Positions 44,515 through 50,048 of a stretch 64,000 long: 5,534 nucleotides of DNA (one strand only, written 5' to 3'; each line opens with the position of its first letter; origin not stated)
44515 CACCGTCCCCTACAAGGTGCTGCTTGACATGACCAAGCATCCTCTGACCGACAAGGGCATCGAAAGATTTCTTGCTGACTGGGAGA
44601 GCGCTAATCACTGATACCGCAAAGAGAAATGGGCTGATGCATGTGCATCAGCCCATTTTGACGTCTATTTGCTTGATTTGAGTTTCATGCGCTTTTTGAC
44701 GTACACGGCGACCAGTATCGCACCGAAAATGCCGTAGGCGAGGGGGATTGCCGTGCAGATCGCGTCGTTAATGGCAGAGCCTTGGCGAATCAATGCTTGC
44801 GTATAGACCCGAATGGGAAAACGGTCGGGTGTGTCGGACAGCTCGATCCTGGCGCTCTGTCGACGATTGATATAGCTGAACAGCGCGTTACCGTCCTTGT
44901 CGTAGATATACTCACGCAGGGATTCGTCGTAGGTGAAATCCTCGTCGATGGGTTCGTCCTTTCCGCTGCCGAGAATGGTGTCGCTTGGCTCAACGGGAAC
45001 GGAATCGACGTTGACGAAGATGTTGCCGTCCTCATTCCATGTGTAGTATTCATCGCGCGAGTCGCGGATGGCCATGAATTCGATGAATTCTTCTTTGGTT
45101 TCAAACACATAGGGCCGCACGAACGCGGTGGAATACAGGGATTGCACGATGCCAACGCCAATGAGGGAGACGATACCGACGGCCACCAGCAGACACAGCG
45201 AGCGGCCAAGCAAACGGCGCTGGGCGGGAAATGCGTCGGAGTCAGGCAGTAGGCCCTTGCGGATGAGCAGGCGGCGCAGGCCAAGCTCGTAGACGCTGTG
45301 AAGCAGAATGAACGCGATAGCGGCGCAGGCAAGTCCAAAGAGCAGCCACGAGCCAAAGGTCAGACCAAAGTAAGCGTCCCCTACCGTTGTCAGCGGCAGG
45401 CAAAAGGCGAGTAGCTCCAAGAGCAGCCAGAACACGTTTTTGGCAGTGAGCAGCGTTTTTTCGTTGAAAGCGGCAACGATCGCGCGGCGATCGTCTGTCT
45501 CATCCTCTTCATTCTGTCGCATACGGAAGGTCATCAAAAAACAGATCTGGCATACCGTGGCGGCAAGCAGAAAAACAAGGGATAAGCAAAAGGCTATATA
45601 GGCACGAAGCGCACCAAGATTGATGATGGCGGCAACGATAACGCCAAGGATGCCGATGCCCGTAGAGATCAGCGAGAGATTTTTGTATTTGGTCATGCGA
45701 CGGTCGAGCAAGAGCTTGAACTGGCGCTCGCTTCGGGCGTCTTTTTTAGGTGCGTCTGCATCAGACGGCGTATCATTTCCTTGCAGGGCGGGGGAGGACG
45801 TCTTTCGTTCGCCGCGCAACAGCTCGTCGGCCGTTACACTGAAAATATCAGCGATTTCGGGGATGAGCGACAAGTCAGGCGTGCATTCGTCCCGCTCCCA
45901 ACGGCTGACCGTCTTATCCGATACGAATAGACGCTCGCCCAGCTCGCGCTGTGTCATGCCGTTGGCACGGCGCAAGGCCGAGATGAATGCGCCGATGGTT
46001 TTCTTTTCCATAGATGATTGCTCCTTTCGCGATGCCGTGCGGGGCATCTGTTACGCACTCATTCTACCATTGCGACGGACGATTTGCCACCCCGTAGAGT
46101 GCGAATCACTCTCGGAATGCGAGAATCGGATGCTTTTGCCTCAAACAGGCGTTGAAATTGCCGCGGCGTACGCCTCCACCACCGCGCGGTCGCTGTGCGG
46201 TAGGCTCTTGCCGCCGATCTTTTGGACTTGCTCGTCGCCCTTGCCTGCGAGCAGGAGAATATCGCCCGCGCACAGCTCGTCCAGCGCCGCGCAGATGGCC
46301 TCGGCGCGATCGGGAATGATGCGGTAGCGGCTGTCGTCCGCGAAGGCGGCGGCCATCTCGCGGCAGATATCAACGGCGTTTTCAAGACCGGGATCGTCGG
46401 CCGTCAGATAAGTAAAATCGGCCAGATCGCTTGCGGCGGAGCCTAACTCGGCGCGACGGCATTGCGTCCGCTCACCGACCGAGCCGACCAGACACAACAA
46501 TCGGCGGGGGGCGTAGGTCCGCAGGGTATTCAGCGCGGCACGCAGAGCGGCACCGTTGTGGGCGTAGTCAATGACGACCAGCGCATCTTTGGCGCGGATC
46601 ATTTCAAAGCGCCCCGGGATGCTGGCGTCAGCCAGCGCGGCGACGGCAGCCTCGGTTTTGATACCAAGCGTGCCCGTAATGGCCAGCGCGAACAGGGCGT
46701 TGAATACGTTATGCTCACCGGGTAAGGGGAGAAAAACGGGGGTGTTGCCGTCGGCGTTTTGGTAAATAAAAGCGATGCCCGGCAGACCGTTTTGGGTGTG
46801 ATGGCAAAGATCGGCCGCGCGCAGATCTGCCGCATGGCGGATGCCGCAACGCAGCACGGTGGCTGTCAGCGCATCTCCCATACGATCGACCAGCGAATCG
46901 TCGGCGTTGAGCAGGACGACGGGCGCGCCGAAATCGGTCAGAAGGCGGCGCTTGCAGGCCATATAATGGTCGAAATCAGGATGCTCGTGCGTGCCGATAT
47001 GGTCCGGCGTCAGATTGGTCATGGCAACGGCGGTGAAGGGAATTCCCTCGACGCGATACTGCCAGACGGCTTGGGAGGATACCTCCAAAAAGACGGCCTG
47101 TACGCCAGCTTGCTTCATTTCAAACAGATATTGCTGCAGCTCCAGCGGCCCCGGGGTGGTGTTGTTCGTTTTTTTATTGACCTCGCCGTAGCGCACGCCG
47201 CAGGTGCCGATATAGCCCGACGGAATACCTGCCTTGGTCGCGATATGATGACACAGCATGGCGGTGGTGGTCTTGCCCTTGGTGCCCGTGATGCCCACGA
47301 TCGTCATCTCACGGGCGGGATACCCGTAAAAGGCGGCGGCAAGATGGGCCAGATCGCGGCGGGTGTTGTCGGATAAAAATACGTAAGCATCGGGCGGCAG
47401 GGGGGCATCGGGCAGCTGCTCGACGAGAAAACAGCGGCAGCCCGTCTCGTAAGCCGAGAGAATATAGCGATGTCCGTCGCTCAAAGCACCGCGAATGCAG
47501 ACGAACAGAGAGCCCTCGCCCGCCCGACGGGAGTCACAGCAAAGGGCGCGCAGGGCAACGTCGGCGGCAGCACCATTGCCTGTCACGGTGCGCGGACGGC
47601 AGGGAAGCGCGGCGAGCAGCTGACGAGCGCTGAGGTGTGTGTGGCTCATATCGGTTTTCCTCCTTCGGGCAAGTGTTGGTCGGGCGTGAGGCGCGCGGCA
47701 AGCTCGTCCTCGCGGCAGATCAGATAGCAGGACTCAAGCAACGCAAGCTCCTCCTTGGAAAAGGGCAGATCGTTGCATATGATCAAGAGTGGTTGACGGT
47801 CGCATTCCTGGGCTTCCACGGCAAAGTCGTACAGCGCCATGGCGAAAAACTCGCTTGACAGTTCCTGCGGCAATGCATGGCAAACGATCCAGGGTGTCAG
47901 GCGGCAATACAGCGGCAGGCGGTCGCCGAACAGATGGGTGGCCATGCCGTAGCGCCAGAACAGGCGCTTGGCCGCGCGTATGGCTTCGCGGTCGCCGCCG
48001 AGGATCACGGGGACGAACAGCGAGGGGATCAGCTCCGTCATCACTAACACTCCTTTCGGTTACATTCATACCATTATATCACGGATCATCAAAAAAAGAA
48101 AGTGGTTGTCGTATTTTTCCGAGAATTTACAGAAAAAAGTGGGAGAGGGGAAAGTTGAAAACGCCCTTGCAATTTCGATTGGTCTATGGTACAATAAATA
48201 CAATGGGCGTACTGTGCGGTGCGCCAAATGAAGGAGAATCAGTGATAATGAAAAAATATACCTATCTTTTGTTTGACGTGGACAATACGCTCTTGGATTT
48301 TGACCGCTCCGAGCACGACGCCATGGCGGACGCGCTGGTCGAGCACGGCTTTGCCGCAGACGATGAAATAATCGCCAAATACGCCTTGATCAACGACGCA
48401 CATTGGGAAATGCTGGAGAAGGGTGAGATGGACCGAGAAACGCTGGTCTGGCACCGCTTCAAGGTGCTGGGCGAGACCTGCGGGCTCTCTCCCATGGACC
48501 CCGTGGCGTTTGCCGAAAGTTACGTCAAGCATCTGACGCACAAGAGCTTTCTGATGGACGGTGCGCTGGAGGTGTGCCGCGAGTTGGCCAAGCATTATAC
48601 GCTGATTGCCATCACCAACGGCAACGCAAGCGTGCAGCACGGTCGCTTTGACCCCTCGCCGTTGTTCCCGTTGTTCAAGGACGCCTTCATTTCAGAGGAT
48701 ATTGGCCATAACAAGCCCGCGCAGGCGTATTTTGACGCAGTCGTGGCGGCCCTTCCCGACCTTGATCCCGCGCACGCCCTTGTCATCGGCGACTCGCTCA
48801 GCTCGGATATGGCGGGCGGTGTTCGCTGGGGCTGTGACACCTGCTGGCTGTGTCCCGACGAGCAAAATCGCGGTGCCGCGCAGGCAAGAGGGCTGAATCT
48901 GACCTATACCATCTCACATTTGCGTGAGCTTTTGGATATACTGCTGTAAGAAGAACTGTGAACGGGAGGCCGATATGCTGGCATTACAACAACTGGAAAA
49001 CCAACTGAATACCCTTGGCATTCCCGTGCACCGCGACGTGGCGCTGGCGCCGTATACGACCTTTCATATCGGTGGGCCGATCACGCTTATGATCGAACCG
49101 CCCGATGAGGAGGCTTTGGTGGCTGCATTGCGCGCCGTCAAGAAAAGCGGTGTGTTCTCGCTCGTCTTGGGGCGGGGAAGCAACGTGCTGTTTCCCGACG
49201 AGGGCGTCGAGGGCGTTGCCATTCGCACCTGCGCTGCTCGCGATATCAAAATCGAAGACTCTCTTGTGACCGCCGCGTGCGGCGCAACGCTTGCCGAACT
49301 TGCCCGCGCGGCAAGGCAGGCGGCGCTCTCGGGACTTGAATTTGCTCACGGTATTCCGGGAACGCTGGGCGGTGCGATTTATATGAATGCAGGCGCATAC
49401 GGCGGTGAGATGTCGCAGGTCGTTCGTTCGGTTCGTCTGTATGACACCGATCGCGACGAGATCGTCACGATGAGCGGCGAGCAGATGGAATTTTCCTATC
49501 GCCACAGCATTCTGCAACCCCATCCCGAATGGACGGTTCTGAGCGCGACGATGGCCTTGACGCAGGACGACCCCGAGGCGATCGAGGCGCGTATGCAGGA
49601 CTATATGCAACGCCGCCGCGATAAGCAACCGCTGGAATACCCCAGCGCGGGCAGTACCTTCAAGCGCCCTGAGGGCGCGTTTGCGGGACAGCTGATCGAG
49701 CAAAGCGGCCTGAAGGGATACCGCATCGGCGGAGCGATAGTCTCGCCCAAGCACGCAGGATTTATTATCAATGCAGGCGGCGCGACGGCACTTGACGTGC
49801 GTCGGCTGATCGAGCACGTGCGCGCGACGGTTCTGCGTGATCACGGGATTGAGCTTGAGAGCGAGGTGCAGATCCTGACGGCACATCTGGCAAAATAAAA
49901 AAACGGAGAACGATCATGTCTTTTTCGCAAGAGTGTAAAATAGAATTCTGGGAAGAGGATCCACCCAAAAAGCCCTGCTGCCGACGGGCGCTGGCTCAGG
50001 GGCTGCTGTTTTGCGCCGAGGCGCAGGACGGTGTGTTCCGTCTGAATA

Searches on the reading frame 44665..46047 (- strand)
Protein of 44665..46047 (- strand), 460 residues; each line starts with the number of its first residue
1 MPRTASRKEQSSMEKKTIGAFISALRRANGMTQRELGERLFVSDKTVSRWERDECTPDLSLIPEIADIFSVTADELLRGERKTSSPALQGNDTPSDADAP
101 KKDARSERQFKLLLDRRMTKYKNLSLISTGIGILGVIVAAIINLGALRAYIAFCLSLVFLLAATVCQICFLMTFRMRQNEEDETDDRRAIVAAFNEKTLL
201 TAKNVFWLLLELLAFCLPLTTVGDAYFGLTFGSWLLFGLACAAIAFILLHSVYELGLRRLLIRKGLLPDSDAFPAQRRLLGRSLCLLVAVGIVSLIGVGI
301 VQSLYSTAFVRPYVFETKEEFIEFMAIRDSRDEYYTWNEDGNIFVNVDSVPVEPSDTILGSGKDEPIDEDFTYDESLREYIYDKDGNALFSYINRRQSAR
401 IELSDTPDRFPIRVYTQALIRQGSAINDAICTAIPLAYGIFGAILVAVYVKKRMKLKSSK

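Call 61: search_protein_families(library=pfam, proteins=[window:44665-46047:-], max_evalue=0.00001)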
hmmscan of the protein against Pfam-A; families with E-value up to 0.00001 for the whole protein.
window:44665-46047:- (460 aa): 2 families
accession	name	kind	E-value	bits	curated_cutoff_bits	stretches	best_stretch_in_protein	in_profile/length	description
PF01381.28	HTH_3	-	7.2e-09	36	23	1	23-76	2-55/55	Helix-turn-helix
PF13560.12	HTH_31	-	4.2e-08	33.8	27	1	18-76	2-61/64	Helix-turn-helix domain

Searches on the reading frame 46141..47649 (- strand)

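Call 61: search_protein_families(library=pfam, proteins=[window:46141-47649:-], max_evalue=0.00001)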
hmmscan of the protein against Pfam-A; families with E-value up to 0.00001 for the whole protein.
window:46141-47649:- (502 aa): 2 families
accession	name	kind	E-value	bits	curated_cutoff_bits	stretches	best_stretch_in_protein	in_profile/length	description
PF08245.18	Mur_ligase_M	-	7.2e-39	134.3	24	1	120-324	1-199/200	Mur ligase middle domain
PF02875.26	Mur_ligase_C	-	6.9e-28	98.5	28.4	1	346-471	1-127/127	Mur ligase, glutamate ligase domain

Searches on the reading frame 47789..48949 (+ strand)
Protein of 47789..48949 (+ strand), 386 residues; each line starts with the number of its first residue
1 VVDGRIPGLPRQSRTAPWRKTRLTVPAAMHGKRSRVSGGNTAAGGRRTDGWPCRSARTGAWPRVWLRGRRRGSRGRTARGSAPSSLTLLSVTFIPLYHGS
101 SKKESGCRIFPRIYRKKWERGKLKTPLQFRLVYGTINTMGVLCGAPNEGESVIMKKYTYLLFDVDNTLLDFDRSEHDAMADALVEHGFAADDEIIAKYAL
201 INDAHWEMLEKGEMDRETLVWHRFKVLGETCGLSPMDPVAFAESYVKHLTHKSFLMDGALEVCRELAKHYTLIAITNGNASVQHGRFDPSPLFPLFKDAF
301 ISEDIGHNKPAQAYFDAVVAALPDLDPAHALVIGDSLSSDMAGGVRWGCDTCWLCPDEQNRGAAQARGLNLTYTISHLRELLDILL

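Call 61: search_protein_families(library=pfam, proteins=[window:47789-48949:+], max_evalue=0.00001)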
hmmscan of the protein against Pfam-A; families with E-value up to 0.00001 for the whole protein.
window:47789-48949:+ (386 aa): 3 families
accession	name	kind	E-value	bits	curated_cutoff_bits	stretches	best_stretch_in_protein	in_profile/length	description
PF00702.32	Hydrolase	-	1.4e-14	55.3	26.4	1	160-345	4-188/191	haloacid dehalogenase-like hydrolase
PF13419.12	HAD_2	-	1.2e-11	45.4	23.8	1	160-353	1-177/178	Haloacid dehalogenase-like hydrolase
PF13242.12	Hydrolase_like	-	3.1e-08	33.8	22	1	308-381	3-75/75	HAD-hyrolase-like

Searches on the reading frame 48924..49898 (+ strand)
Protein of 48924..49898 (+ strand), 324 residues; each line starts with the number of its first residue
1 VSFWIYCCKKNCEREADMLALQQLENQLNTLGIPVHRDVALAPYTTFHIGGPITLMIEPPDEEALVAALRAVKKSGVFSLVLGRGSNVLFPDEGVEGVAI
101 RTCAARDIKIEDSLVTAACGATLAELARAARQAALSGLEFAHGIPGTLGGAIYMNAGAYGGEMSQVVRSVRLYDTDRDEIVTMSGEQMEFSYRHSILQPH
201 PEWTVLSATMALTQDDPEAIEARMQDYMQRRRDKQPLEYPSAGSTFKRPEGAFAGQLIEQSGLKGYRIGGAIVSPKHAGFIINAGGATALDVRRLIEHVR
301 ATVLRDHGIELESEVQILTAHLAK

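Call 61: search_protein_families(library=pfam, proteins=[window:48924-49898:+], max_evalue=0.00001)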
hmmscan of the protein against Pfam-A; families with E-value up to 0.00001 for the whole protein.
window:48924-49898:+ (324 aa): 2 families
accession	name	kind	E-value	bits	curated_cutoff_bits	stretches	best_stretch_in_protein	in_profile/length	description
PF02873.21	MurB_C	-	3.2e-37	127.1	27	1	220-318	2-99/99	UDP-N-acetylenolpyruvoylglucosamine reductase, C-terminal domain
PF01565.28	FAD_binding_4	-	1.7e-20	73.6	26.4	1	56-182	4-137/139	FAD binding domain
